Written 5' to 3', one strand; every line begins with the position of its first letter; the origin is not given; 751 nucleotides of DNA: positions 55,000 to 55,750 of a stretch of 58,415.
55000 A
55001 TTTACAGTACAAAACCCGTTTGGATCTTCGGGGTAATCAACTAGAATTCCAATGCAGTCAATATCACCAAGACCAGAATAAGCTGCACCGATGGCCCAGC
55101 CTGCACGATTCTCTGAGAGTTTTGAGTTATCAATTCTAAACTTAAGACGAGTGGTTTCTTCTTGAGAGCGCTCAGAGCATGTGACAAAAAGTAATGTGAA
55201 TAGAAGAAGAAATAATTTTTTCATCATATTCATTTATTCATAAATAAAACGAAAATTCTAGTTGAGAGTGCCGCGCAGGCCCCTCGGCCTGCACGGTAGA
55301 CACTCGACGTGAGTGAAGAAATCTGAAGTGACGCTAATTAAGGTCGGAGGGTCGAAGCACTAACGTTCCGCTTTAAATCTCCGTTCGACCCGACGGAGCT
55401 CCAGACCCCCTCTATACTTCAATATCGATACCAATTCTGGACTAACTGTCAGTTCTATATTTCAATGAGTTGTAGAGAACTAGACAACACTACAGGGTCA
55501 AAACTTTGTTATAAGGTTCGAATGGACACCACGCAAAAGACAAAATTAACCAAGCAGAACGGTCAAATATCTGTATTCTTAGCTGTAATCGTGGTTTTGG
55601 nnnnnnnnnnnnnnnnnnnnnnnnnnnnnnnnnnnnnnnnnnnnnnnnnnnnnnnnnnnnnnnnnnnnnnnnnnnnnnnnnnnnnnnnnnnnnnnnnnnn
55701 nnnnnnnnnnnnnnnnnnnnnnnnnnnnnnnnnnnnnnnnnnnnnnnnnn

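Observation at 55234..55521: GC-rich, multi-helix non-coding island with mutually exclusive pairings between the LamG and TadG-like genes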

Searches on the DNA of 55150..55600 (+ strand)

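Call 4: search_rna_families(source=window, start=55150, end=55600, threshold=evalue, max_evalue=10, show_alignments=3)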
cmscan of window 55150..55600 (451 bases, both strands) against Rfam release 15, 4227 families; matches with E-value up to 10: 5.
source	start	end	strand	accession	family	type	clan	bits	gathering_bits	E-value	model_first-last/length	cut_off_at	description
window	55197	55232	-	RF00069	SNORD24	Gene; snRNA; snoRNA; CD-box;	-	17.8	41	3.3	1-76/76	no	Small nucleolar RNA SNORD24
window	55195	55239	+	RF00327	snoZ194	Gene; snRNA; snoRNA; CD-box;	-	17.7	50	3.8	1-108/108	no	Small nucleolar RNA Z194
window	55212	55286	-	RF02312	TtnuHACA5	Gene; snRNA; snoRNA; HACA-box;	-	16.3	100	2.1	1-132/132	no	Tetrahymena snoRNA TtnuHACA5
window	55202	55296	-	RF01796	frnS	Gene; sRNA;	-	15.3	60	5.1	1-119/119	no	Fumarate/nitrate reductase regulator sRNA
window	55200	55237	-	RF00581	SNORD12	Gene; snRNA; snoRNA; CD-box;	CL00044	14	43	8.9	1-90/90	no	Small nucleolar SNORD12/SNORD106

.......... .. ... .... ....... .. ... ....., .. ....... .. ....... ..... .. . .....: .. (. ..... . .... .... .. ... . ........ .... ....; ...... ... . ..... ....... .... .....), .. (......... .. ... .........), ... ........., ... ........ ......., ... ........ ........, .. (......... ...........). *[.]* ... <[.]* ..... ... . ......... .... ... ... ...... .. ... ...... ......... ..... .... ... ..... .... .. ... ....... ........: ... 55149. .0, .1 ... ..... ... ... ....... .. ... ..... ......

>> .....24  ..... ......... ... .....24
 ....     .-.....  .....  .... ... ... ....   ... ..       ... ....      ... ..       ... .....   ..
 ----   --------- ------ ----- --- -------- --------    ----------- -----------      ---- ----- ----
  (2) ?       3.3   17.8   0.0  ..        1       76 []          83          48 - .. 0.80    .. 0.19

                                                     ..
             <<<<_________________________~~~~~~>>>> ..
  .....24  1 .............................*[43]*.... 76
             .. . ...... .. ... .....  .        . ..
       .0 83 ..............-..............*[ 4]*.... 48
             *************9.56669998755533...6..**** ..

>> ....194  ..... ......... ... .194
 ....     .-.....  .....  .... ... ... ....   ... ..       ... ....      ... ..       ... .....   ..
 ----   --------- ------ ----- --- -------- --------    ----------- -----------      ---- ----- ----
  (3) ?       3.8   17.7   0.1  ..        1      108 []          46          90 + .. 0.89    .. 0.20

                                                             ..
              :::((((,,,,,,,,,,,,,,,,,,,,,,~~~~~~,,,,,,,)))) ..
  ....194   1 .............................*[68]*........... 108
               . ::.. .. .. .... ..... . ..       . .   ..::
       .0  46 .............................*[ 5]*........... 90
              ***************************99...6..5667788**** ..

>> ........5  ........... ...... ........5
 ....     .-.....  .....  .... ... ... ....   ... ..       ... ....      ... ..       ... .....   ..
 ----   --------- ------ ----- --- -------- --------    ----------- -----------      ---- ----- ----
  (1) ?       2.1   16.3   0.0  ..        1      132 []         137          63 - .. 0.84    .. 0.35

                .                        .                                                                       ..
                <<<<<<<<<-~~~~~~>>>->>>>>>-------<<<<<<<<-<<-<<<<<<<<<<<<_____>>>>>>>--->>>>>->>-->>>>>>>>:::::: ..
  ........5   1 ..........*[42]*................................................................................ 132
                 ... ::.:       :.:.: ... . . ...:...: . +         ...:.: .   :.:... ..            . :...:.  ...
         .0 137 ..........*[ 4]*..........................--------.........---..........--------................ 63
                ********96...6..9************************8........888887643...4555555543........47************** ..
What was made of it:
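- On Any Rfam 15 family (4227 models): At E<=10 on 55150-55600 there are only chance snoRNA and frnS fragments outside the core (call 4).
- Checked: Nothing meaningful appears at E<=10 in 55150-55600 (call 4).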

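Call 28: build_rna_model(alignment_id=A4, structure=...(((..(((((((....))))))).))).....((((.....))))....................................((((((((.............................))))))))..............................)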
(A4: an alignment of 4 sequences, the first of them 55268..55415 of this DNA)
Model R1 built from alignment A4 (4 sequences, 159 columns); structure: as given.
model positions 151; base pairs 22; branch points 2; effective number of sequences 1.76; information 0.589 bits per position. Calibrated on 0.2 Mb of random sequence (short: E-values are rough).
structure used (alignment columns):
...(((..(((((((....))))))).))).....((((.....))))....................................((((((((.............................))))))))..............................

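Call 30: search_with_rna_model(model_id=R1, sources=[window, L001, L002, L004, L006, L007, L008, L009, L010, L011, L012, L013, L014, L015, L016, L017, L018, L019, L020, L021, L022, L023, L024, L025, L026, L027, L028, L029, L030, L031, L032, L033, L034, L035, L036, L037, L038, L039, L040, L041, L042, L043, L044, L045, L046, L047, L048, L049, L050, L051, L052, L053, L054, L055, L056, L057, L058, L059, L060, L061, L062, L063, L064, L065, L066, L067, L068, L069, L070, L071, L072, L073, L074, L075, L076, L077, L078, L079, L080, L081, L082, L083, L084, L085], max_evalue=1, make_alignment=true)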
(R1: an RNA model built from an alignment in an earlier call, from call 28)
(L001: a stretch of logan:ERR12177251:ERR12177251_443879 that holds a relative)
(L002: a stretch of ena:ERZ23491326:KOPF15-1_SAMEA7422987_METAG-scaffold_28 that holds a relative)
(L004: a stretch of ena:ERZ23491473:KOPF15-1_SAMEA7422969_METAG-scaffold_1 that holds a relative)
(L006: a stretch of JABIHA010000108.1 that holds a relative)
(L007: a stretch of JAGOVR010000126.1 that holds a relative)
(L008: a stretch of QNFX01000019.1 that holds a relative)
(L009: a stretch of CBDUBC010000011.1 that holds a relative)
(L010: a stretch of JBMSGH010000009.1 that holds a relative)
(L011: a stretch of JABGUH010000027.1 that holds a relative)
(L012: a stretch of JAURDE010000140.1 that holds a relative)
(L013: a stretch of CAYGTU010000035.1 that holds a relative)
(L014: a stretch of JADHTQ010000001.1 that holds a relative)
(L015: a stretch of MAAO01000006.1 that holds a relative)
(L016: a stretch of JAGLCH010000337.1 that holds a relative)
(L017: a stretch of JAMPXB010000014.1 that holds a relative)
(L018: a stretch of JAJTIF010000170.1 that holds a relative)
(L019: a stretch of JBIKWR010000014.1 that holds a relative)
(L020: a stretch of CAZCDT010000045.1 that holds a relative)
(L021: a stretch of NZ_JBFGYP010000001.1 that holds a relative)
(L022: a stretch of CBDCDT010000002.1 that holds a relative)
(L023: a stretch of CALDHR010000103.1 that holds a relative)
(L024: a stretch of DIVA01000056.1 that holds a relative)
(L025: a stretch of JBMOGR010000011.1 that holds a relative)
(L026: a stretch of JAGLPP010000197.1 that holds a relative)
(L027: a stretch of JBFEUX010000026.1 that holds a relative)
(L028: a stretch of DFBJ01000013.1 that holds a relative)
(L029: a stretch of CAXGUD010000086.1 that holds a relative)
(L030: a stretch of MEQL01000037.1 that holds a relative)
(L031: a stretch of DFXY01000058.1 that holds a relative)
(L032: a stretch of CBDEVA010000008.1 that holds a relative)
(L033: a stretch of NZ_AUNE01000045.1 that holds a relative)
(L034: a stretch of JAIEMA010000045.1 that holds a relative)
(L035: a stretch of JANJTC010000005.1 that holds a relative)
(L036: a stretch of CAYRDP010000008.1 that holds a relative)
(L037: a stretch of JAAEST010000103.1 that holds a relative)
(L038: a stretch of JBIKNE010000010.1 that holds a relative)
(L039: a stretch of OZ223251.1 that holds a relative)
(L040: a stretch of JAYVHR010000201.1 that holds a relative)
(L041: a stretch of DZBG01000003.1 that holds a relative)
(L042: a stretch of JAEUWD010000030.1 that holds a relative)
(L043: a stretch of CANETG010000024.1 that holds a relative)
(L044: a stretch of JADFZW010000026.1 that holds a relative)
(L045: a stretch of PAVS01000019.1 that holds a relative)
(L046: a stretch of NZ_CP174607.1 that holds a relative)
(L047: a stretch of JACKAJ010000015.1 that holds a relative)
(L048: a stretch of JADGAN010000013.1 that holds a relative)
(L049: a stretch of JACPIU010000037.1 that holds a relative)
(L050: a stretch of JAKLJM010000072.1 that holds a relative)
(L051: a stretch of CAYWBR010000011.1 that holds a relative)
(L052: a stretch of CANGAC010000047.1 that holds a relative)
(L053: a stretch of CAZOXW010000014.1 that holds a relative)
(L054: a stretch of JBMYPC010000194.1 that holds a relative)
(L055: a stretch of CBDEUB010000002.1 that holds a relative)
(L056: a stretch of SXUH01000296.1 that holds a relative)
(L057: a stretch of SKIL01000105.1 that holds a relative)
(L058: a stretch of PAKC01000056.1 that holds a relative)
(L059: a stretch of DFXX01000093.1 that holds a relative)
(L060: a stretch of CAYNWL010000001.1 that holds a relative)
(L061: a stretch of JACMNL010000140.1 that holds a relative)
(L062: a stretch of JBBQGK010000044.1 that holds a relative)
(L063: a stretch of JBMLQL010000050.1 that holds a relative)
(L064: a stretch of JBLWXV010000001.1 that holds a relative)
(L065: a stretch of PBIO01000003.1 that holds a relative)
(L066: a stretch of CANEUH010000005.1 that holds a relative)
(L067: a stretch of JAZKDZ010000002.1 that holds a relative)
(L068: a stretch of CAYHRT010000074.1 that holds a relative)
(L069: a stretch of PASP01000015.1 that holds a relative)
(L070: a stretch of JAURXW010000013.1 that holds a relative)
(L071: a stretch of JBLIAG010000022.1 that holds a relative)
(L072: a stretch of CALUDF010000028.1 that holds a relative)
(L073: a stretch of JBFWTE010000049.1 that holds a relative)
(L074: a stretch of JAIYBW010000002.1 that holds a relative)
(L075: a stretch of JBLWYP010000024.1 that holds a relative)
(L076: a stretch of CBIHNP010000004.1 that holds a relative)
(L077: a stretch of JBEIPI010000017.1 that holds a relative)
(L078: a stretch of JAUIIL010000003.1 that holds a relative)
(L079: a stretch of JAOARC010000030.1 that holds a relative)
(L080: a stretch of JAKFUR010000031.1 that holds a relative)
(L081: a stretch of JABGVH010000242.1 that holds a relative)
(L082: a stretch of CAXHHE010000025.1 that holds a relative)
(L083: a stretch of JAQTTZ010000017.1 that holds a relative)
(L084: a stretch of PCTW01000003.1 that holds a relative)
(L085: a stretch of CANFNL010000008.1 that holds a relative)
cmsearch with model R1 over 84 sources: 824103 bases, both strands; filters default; matches with E-value up to 1: 34.
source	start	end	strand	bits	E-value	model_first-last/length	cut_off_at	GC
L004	2736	2887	+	157.9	3.2e-44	1-151/151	no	0.5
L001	2554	2703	+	153.4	6.7e-43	1-151/151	no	0.47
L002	2742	2888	+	151.1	3.2e-42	1-151/151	no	0.5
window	55268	55415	+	140.5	4.4e-39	1-151/151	no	0.57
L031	3769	3916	+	28.7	5.2e-06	1-151/151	no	0.49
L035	3769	3916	+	28.7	5.2e-06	1-151/151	no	0.49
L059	3791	3937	+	26.8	1.9e-05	1-151/151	no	0.51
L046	3790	3929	+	26.1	3.1e-05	1-151/151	no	0.49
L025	3684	3834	+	25.9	3.6e-05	1-151/151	no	0.52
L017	2516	2659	+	24.8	7.9e-05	1-151/151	no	0.51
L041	3755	3901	+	24.7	8e-05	1-151/151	no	0.5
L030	3672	3815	+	24.4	0.0001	1-151/151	no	0.49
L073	3757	3851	+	23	0.00027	1-151/151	no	0.51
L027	3738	3866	+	21.7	0.00063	1-151/151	no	0.46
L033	3686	3833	+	21.7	0.00063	1-151/151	no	0.54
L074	3755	3858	+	20.6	0.0014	1-151/151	no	0.49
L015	3686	3834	+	20.5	0.0014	1-151/151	no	0.47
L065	3699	3849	+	19.8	0.0024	1-151/151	no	0.48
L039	3769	3916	+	19.4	0.0032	1-151/151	no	0.47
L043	3755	3860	+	18.7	0.005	1-151/151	no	0.54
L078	3737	3888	+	18.5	0.0055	1-151/151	no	0.52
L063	3764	3910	+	18.4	0.006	1-151/151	no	0.5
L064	3739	3839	+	17.6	0.01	1-151/151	no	0.58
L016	1277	1419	+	17.3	0.012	1-151/151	no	0.52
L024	3806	3915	+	15.8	0.035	1-151/151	no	0.59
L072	1276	1413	+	15.6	0.041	1-151/151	no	0.49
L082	3737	3883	+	15.4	0.046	1-151/151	no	0.48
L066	3757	3894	+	15.3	0.051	1-151/151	no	0.54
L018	3101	3196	+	14.8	0.072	1-151/151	no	0.6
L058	3744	3873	+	14.4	0.089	1-151/151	no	0.51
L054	1417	1597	+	13.9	0.13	1-151/151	no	0.46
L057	791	891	+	13.9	0.13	1-151/151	no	0.57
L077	3738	3875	+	13.8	0.14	1-151/151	no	0.5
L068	3638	3784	+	12.5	0.33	1-151/151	no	0.59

Alignment A5: 34 matches aligned to the model, 268 columns, each read 5' to 3' on its own strand. Consensus structure (alignment columns), stored with it:
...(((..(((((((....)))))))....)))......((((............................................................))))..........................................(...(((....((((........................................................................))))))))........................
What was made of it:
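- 55260..55438 (-): Whole RNA element as matched by the family covariance model. The likely transcript runs about 55436 down to about 55268, roughly 170 nt. R1, the model built from the window's own clade, gives 140.5 bits on 55268-55415 (call 30), but the window is one of R1's four seed sequences.
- The element was first detected on the plus strand, upstream of the TadG-like gene, in all loci fetched through that gene (call 30).
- Tried and rejected: This was my first working model after call 30.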
